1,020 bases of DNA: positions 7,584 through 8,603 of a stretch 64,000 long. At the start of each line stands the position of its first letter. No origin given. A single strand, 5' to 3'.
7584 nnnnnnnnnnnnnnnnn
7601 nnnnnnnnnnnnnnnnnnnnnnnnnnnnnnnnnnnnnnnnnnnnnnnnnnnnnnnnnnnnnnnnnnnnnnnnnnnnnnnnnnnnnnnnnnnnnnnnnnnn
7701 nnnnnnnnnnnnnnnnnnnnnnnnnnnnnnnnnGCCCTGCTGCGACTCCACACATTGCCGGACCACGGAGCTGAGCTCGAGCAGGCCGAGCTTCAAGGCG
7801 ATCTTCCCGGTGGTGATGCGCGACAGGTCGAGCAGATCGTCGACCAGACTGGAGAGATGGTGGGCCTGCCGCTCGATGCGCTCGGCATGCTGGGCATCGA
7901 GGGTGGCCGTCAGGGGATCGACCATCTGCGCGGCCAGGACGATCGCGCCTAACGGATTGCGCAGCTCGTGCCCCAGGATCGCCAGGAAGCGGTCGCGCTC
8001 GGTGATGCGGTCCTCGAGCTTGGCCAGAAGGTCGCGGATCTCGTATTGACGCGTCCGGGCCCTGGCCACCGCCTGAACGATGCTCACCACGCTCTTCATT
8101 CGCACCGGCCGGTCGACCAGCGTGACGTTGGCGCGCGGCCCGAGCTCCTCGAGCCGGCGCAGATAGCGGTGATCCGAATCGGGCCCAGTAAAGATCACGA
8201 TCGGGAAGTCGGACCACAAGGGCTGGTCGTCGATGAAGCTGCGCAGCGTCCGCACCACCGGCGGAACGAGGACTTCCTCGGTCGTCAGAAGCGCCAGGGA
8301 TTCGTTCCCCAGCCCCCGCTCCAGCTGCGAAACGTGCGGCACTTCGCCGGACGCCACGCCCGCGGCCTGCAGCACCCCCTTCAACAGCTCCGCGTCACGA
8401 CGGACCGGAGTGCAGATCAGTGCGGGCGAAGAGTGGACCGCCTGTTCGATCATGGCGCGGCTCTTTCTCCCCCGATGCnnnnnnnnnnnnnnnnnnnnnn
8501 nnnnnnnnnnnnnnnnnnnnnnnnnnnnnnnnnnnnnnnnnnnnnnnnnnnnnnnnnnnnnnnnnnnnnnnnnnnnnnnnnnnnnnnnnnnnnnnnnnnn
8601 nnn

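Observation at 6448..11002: KaiC operon wired to pseudo-receiver domains: kaiC, hybrid histidine kinase with N-terminal pseudo-receiver, atypical Glu-receiver, with a divergent GAF-response regulator and no kaiA/kaiB in the window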

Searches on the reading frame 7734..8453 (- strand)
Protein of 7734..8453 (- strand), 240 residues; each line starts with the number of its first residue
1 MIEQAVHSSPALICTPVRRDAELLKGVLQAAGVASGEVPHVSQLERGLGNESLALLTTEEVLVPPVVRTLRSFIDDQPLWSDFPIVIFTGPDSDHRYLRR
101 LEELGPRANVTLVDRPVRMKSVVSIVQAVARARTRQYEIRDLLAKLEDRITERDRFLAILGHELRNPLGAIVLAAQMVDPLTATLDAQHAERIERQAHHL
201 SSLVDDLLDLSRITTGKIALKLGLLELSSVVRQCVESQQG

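Call 68: predict_structure(alignment_id=A5)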
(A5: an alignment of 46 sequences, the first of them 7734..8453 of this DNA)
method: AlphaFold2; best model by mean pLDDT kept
length: 240 residues; sequences in the alignment: 46
mean_pLDDT: 89.4   pTM: 0.72
mean pLDDT of the five models: 89.4, 88.3, 88.1, 87.8, 87.0
residues with pLDDT >= 90: 140; 70-90: 91; 50-70: 7; < 50: 2
segments of 3 or more residues with pLDDT < 50: none
pLDDT, mean of each block of 10 residues (from residue 1): 64 97 97 96 93 96 96 94 96 85 95 96 97 93 93 89 88 81 79 87 88 80 80 87
secondary structure, 60 per line:
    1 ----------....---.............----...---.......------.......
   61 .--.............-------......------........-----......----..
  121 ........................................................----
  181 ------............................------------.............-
elements in order: E11-14 H18-30 E35-37 H41-47 E54-58 H64-76 E84-89 H96-103 E109-114 H119-176 H187-214 H227-239
